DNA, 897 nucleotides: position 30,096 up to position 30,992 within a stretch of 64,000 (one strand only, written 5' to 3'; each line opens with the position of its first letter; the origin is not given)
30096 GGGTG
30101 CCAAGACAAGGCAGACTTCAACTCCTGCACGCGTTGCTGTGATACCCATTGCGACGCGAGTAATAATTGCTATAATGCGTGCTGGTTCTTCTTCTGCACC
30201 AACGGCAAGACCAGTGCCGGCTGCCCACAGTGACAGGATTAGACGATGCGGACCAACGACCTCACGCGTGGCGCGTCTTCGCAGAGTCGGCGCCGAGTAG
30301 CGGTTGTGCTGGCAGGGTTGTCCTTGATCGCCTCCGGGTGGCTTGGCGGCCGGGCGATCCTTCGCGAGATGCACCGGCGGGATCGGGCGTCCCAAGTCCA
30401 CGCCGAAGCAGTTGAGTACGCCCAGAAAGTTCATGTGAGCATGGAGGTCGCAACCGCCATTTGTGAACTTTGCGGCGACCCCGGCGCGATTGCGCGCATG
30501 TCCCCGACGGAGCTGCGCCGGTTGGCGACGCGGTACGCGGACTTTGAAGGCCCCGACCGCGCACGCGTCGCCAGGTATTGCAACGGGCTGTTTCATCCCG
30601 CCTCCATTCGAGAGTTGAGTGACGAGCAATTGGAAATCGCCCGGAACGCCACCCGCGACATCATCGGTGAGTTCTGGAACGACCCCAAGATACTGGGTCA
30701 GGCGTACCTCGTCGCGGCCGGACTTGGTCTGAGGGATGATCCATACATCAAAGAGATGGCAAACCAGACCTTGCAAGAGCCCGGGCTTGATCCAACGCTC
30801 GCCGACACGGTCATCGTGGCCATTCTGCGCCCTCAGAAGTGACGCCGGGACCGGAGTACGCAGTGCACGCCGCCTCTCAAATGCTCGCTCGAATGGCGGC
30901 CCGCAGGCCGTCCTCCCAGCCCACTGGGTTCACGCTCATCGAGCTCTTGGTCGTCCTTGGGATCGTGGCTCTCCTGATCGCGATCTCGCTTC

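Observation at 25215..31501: Three-gene module present twice, flanking nadA: secreted 10-Cys peptide, single-pass membrane protein and prepilin-like protein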

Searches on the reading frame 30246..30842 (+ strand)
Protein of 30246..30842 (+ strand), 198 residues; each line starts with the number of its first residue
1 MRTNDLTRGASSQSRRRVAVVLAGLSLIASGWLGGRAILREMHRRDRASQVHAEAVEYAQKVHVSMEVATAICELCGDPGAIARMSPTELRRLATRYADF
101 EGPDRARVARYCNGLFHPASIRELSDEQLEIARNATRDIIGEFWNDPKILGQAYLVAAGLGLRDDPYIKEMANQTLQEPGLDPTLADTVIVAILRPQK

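Call 6: search_protein_families(library=pfam, proteins=[window:30246-30842:+], max_evalue=1)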
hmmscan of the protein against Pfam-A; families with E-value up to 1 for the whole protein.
window:30246-30842:+ (198 aa): 2 families
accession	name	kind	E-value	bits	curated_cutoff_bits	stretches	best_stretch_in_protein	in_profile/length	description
PF21585.2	A-ATP_synth_H_N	-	0.13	12.8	27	1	45-62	27-44/46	Archaeal A-ATP synthase, subunit H, N-terminal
PF13993.11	YccJ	-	0.22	12.2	27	0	57-82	5-30/67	YccJ-like protein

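Call 7: search_protein_families(library=ncbifam, proteins=[window:30246-30842:+], max_evalue=1)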
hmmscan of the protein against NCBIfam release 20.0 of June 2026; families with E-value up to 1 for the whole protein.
window:30246-30842:+ (198 aa): 1 family
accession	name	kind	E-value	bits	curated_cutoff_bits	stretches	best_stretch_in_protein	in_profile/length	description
NF005104.0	PRK06545.1-1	equivalog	0.098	11.7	713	1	20-100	5-84/366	prephenate dehydrogenase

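Call 8: find_homologous_proteins(query=window:30246-30842:+, max_evalue=0.001)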
Query window:30246-30842:+ (198 aa): 5 proteins with E <= 0.001 among 1624 candidates.
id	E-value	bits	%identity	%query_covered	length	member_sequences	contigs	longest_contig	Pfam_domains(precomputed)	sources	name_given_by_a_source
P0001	3.2e-122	423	97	100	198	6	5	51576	-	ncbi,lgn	-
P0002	3.7e-112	390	89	100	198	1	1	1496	-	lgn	-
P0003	7.6e-101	353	79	100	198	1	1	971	-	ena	-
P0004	2.4e-75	270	90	67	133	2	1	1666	-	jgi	jgi:hypothetical protein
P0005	4.2e-56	208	51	98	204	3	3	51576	-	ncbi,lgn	-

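Call 10: find_encoding_contigs(protein=P0001, flank=10000, max_places=6)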
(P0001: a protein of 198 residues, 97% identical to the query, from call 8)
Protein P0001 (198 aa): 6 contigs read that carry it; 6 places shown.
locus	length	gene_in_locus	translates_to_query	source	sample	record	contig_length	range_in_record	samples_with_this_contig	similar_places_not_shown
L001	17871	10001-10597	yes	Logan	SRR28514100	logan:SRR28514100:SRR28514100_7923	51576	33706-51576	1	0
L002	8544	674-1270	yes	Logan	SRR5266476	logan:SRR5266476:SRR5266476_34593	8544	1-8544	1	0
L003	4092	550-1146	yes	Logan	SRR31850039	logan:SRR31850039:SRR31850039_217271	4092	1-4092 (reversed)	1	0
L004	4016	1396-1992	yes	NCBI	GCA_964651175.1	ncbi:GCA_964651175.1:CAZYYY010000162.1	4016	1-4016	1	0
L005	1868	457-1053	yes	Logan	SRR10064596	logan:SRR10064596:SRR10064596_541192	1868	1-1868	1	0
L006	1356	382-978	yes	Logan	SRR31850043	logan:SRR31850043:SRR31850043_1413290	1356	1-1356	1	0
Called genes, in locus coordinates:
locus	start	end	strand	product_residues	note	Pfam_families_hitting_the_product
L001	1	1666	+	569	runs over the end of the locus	PF21926:FeeM (weak), PF00266:Aminotran_5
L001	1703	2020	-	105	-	PF07238:PilZ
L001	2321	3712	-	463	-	PF01474:DAHP_synth_2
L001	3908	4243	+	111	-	-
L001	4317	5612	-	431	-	PF13439:Glyco_transf_4, PF13579:Glyco_trans_4_4, PF20706:GT4-conflict, PF00534:Glycos_transf_1, PF13692:Glyco_trans_1_4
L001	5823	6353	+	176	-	PF02627:CMD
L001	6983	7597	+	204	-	-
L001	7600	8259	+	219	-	PF07963:N_methyl (weak)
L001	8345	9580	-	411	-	PF02445:NadA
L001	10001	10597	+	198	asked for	-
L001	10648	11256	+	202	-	PF07963:N_methyl (weak)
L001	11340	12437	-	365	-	PF00389:2-Hacid_dh, PF02826:2-Hacid_dh_C, PF03446:NAD_binding_2 (weak)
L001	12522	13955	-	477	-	PF08486:SpoIID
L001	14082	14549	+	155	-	-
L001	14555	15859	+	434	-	PF14520:HHH_5 (weak), PF02481:DNA_processg_A, PF17782:WHD_DprA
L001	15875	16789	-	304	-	-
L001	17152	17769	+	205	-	PF01047:MarR (weak), PF01726:LexA_DNA_bind, PF00717:Peptidase_S24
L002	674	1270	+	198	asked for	-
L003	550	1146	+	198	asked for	-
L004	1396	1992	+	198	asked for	-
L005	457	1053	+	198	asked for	-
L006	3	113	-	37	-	?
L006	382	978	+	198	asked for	-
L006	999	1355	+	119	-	?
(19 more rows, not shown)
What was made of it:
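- Gene callers skipped G1 in several contigs (L001-L006, call 10).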

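Call 11: find_encoding_contigs(protein=P0003, flank=10000, max_places=4)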
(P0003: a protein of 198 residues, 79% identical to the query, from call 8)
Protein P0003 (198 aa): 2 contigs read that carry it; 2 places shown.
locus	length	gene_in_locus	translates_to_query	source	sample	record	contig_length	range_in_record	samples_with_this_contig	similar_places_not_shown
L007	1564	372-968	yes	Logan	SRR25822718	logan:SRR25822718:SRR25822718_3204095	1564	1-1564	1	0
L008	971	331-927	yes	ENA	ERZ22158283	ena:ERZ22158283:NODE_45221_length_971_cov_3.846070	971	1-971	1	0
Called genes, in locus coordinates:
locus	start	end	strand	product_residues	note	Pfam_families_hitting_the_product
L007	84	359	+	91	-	-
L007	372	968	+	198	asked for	-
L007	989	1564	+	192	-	?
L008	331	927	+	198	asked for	-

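Call 13: find_related_loci(query=A1, collection=genome_contigs, flank=10000)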
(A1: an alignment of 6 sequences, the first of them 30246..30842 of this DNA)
Query A1 (198 aa) in genome_contigs; peptide patterns used: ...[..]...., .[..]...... (x = any residue, [..] = any of these).
21 stretches matched a pattern, but none encodes a relative of the query by tblastn (E <= 1e-3).

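Call 21: search_protein_representatives(alignment_id=A1)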
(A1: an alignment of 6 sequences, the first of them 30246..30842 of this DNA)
Query: 6 sequences, 198 profile positions. Proteins with E-value up to 0.001 (for the whole library): 9; up to 1e-10: 5; up to 1e-30: 2. The best 9 are listed.
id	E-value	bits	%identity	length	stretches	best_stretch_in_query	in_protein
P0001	5.8e-114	394.9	-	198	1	1-198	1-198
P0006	2.2e-38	148.2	-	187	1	23-196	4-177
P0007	1.7e-21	93.1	-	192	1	47-190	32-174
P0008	5.3e-17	78.4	-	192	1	16-194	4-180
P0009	8.5e-15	71.2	-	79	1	107-178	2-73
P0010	6.1e-10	55.3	-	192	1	17-180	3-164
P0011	2.1e-09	53.6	-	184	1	17-182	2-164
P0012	6.2e-05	39.0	-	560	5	75-111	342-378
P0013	1.8e-04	37.5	-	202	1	16-195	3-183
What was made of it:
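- Its distribution is very narrow (calls 8, 21).
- Tried and rejected: This repeat protein hit the G2 profile over about 37 residues (call 21).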

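Call 23: find_encoding_contigs(protein=P0006, flank=6000, max_places=4)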
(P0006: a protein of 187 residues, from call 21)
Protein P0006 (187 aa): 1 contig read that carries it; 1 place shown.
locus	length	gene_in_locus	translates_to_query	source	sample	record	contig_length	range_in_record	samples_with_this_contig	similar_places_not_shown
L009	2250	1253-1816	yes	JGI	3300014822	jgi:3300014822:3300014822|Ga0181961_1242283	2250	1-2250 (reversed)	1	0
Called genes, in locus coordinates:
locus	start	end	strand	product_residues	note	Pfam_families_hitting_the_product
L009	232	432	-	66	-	PF18755:RAMA, PF14267:DUF4357 (weak)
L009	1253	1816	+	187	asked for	-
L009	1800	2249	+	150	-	?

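Call 24: find_encoding_contigs(protein=P0008, flank=6000, max_places=4)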
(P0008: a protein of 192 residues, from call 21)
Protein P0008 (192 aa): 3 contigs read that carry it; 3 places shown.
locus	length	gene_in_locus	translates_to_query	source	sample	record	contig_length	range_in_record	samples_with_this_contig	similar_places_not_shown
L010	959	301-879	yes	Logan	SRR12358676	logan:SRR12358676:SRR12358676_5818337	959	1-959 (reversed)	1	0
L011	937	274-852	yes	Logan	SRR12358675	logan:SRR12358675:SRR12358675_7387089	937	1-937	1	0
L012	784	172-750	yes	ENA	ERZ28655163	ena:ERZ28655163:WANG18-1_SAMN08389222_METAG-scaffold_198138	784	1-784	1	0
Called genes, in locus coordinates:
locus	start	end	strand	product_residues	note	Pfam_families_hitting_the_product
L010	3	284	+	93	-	?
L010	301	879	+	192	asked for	-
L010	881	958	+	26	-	?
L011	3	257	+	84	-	?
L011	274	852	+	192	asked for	-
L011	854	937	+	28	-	?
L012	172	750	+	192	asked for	-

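Call 25: find_encoding_contigs(protein=P0007, flank=6000, max_places=4)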
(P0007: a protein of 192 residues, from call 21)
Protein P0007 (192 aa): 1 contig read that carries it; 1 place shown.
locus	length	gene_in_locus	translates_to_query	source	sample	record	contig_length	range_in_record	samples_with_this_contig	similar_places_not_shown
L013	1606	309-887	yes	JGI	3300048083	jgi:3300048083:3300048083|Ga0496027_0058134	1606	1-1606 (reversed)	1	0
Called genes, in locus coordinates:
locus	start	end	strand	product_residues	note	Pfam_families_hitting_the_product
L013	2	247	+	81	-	?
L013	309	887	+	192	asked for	-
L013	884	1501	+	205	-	-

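Call 26: find_encoding_contigs(protein=P0010, flank=6000, max_places=4)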
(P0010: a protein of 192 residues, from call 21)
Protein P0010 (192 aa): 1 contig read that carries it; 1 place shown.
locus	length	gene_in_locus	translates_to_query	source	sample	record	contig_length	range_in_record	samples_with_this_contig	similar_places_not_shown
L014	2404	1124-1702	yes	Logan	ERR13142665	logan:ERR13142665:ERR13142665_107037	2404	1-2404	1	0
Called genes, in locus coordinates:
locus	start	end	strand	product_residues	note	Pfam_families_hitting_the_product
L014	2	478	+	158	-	?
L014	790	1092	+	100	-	-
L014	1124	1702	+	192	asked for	-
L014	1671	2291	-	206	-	PF09997:DUF2238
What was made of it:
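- It was called as a gene in L007, L010, L013 and L014 (calls 11, 24-26).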

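Call 27: find_encoding_contigs(protein=P0011, flank=6000, max_places=4)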
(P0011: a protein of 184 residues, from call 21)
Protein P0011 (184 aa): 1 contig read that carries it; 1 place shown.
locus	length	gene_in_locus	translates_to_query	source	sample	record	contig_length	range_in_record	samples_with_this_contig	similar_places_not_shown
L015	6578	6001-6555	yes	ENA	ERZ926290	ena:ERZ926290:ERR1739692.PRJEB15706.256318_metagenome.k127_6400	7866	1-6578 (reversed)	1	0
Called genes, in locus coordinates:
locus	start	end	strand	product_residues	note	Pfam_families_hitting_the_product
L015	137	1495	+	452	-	PF07690:MFS_1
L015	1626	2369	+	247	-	PF00072:Response_reg, PF00486:Trans_reg_C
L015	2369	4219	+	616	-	PF00512:HisKA, PF13581:HATPase_c_2 (faint), PF02518:HATPase_c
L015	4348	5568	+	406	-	PF00155:Aminotran_1_2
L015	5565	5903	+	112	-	-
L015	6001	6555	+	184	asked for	-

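Call 28: find_encoding_contigs(protein=P0013, flank=6000, max_places=4)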
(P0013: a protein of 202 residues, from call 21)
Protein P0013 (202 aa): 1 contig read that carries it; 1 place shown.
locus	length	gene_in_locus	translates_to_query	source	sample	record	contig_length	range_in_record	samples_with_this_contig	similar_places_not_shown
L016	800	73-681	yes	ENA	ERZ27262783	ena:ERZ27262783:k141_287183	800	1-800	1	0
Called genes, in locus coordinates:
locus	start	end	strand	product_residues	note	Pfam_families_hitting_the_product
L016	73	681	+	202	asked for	-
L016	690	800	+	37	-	?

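Call 42: predict_structure(alignment_id=A4)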
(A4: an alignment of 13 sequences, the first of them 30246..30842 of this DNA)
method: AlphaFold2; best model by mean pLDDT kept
length: 198 residues; sequences in the alignment: 13
mean_pLDDT: 85.9   pTM: 0.72
mean pLDDT of the five models: 85.9, 85.1, 83.6, 82.6, 81.8
residues with pLDDT >= 90: 123; 70-90: 47; 50-70: 17; < 50: 11
segments of 3 or more residues with pLDDT < 50: 1-11
pLDDT, mean of each block of 10 residues (from residue 1): 45 61 69 72 82 93 94 85 91 96 95 89 93 97 93 95 96 93 94 86
secondary structure, 60 per line:
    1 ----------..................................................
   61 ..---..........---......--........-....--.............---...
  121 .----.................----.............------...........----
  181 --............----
elements in order: H11-62 H66-75 H79-84 H87-94 H96-99 H102-114 H118-121 H126-142 H147-159 H166-176 H183-194

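Call 46: search_solved_structures(query=A4, max_evalue=10)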
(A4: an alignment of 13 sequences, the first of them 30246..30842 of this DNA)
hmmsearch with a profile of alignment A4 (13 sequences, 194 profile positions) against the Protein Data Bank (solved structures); distinct sequences matched with E-value up to 10: 7.
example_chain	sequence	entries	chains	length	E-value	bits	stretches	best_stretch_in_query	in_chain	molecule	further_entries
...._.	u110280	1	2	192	0.0012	21.7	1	111-180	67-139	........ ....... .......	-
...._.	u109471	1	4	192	0.0015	21.4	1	111-179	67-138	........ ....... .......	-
3fpv_A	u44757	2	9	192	0.85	12.4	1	2-67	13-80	Extracellular haem-binding protein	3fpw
9ho4_C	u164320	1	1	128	0.87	12.4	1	80-102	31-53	Camelid Nanobody 6B1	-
8om3_d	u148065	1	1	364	1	12.2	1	106-140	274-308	Altered inheritance of mitochondria protein 23, mitochondrial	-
7vlj_A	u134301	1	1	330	1.1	12.1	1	98-144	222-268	Serine protease inhibitor, putative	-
5ltl_A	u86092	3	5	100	1.8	11.4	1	93-136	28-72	C-C motif chemokine 16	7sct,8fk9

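Call 48: search_solved_structures(query=A4, max_evalue=0.01, show_alignments=2)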
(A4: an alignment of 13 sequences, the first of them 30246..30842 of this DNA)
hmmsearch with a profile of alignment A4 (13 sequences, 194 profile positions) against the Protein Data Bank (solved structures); distinct sequences matched with E-value up to 0.01: 2.
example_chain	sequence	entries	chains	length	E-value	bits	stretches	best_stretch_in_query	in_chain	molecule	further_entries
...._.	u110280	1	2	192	0.0012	21.7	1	111-180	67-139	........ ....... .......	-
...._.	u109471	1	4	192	0.0015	21.4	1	111-179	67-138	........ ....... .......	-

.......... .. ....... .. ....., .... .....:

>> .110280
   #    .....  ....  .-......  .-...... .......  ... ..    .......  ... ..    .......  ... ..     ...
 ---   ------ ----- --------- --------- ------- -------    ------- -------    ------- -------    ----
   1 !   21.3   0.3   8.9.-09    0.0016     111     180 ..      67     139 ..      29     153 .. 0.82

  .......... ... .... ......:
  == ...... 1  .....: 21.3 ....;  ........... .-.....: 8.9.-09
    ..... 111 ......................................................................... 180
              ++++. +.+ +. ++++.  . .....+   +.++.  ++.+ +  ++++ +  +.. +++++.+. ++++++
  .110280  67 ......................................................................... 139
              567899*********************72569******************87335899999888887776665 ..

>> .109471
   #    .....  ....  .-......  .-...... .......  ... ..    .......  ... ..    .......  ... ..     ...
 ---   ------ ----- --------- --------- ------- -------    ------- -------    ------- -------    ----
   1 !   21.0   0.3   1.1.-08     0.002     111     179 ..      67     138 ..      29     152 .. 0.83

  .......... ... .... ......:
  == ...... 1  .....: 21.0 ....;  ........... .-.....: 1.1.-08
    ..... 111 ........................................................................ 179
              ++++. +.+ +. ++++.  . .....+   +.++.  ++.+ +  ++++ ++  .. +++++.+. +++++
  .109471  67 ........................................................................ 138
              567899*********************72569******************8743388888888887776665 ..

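Call 49: fold_search(model_id=the predicted structure, library=pdb)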
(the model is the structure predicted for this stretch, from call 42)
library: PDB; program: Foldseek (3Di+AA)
matches with E <= 10: 580; with E <= 0.001: 0
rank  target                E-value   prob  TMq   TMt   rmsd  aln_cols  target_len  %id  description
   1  7sqc_L1               1.9e-01  0.80  0.34  0.17  11.3       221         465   17  Ciliary C1 central pair apparatus isolated from Chlamydomonas reinhardtii (released 2022-04-13)
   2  6xh5_A                3.0e-01  0.97  0.44  0.28   6.1       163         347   16  Hierarchical design of multi-scale protein complexes by combinatorial assembly of oligomeric helical bundle and repeat (released 2021-06-02)
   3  6swu_C                3.2e-01  0.30  0.22  0.17  11.7       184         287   17  Crystal structure of the TPR domain of KLC1 in complex with an engineered high-affinity cargo peptide. (released 2020-09-30)
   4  7sqc_D1               3.3e-01  0.87  0.40  0.20  10.5       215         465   16  Ciliary C1 central pair apparatus isolated from Chlamydomonas reinhardtii (released 2022-04-13)
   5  8cx3_B                3.5e-01  0.82  0.31  0.26   7.0       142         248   13  Crystal structure of full-length mesothelin (released 2023-02-01)
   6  6swu_B                3.5e-01  0.25  0.21  0.16  12.5       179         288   18  Crystal structure of the TPR domain of KLC1 in complex with an engineered high-affinity cargo peptide. (released 2020-09-30)
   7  2db0_A                3.9e-01  0.33  0.24  0.21  11.3       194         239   13  Crystal structure of PH0542 (released 2006-06-14)
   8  8fsl_E                4.1e-01  0.77  0.29  0.21   7.1       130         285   15  Human Mesothelin bound to a neutralizing VH domain antibody (released 2024-05-29)
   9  6swu_D                4.1e-01  0.28  0.23  0.18  12.3       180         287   18  Crystal structure of the TPR domain of KLC1 in complex with an engineered high-affinity cargo peptide. (released 2020-09-30)
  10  7sqc_D2               4.3e-01  0.87  0.41  0.21   9.9       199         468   15  Ciliary C1 central pair apparatus isolated from Chlamydomonas reinhardtii (released 2022-04-13)
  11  7qds_B                4.5e-01  0.23  0.20  0.06  19.5       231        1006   14  Apo human SKI complex in the open state (released 2022-02-02)
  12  7sqc_K0               4.9e-01  0.72  0.36  0.19  11.5       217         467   15  Ciliary C1 central pair apparatus isolated from Chlamydomonas reinhardtii (released 2022-04-13)
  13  7sqc_H3               5.2e-01  0.87  0.42  0.21   8.6       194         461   14  Ciliary C1 central pair apparatus isolated from Chlamydomonas reinhardtii (released 2022-04-13)
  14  7sqc_D3               5.4e-01  0.89  0.44  0.22  10.0       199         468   15  Ciliary C1 central pair apparatus isolated from Chlamydomonas reinhardtii (released 2022-04-13)
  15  7jg5_d                5.4e-01  0.12  0.15  0.09  27.5       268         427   13  Cryo-EM structure of bedaquiline-free Mycobacterium smegmatis ATP synthase rotational state 1 (released 2020-08-19)
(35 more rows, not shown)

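Call 60: search_protein_families(library=padloc, proteins=[window:30246-30842:+], max_evalue=0.1)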
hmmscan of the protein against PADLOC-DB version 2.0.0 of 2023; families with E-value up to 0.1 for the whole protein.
window:30246-30842:+ (198 aa): 0 families

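Call 61: search_protein_families(library=phrogs, proteins=[window:30246-30842:+], max_evalue=0.1)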
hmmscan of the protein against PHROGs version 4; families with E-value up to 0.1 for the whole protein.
window:30246-30842:+ (198 aa): 0 families

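Call 78: find_related_loci(query=A1, collection=viral_contigs, flank=5000)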
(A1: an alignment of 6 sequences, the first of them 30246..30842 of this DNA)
Query A1 (198 aa) in viral_contigs; peptide patterns used: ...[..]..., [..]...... (x = any residue, [..] = any of these).
88 stretches matched a pattern, but none encodes a relative of the query by tblastn (E <= 1e-3).

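Call 82: find_encoding_contigs(protein=P0002, flank=3000, max_places=4)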
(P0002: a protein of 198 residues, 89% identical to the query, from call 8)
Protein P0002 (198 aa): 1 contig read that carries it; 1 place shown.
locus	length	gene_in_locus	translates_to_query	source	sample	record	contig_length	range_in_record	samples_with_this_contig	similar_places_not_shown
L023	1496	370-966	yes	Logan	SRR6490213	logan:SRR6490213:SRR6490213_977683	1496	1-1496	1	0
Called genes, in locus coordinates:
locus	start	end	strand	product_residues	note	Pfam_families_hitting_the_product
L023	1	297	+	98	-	?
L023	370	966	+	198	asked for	-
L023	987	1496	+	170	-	?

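Call 94: list_cluster_members(proteins=[P0001, P0005, P0019])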
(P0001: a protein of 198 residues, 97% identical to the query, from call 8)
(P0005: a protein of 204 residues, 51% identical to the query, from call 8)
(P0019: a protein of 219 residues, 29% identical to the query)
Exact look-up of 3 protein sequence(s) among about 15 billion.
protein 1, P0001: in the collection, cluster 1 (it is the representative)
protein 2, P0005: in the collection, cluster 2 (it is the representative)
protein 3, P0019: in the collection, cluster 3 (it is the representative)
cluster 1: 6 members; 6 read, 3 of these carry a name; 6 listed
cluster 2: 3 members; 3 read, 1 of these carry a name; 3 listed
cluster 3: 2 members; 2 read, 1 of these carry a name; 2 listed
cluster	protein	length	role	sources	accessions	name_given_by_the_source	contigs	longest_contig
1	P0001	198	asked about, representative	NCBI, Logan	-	-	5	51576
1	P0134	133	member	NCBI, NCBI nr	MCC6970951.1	MAG: hypothetical protein IT434_12100 [Phycisphaerales bacterium] | hypothetical protein [Phycisphaerales bacterium]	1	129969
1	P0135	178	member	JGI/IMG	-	hypothetical protein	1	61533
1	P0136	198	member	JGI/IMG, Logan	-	hypothetical protein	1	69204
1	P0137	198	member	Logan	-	-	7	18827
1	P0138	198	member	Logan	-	-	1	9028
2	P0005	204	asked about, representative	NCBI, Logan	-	-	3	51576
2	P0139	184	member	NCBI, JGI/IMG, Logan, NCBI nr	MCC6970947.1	MAG: hypothetical protein IT434_12080 [Phycisphaerales bacterium] | hypothetical protein | hypothetical protein [Phycisphaerales bacterium]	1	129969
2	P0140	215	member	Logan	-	-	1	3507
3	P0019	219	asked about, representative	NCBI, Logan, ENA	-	-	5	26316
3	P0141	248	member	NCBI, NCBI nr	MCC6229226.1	MAG: type II secretion system protein [Phycisphaerales bacterium] | type II secretion system protein [Phycisphaerales bacterium]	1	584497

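Call 96: fold_search(model_id=the predicted structure, library=viral)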
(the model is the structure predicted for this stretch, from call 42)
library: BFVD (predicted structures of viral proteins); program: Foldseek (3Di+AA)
matches with E <= 10: 294; with E <= 0.001: 0
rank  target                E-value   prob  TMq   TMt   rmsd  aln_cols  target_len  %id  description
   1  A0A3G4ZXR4            3.1e-01  0.77  0.31  0.28   9.6       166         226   17  Uncharacterized protein (Fragment) [Edafosvirus sp.]
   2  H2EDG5                3.9e-01  0.38  0.23  0.30  12.1       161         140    9  Ankyrin repeat protein [Moumouvirus sp. 'Monve']
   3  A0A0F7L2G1            5.2e-01  0.51  0.29  0.16  10.4       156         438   11  Uncharacterized protein [uncultured marine virus]
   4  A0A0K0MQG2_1          5.5e-01  0.14  0.18  0.07  22.4       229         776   14  (no name in the UniProt tables at hand)
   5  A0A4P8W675            6.6e-01  0.21  0.22  0.13  20.0       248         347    9  (no name in the UniProt tables at hand)
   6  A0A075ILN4            7.0e-01  0.30  0.26  0.16  24.8       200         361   10  EVN041 [Ectromelia virus Naval]
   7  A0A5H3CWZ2            7.7e-01  0.14  0.18  0.18  26.0       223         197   13  Bcl2 [Branchiostoma lancelet adintovirus]
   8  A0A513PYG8            7.7e-01  0.11  0.15  0.16  17.7       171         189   11  Large tegument protein (Fragment) [Suid betaherpesvirus 2]
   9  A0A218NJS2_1          8.0e-01  0.20  0.24  0.09  17.7       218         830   12  Putative non-structural protein [Picornavirales N_OV_080]
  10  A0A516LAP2            8.8e-01  0.13  0.18  0.05  23.1       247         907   10  (no name in the UniProt tables at hand)
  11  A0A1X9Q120            9.3e-01  0.18  0.24  0.12  25.5       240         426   12  (no name in the UniProt tables at hand)
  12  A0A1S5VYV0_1          9.7e-01  0.18  0.25  0.08  20.4       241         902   18  (no name in the UniProt tables at hand)
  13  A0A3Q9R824            9.7e-01  0.16  0.22  0.25  17.7       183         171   15  (no name in the UniProt tables at hand)
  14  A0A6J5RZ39            1.0e+00  0.11  0.16  0.09  26.3       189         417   16  Uncharacterized protein [uncultured Caudovirales phage]
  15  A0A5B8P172            1.2e+00  0.11  0.20  0.14  23.1       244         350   14  Putative ATPase-dependent protease [Frog virus 3]
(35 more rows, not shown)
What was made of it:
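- Tried and rejected: The best hits were generic ARM/HEAT/TPR solenoids (calls 49, 96).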
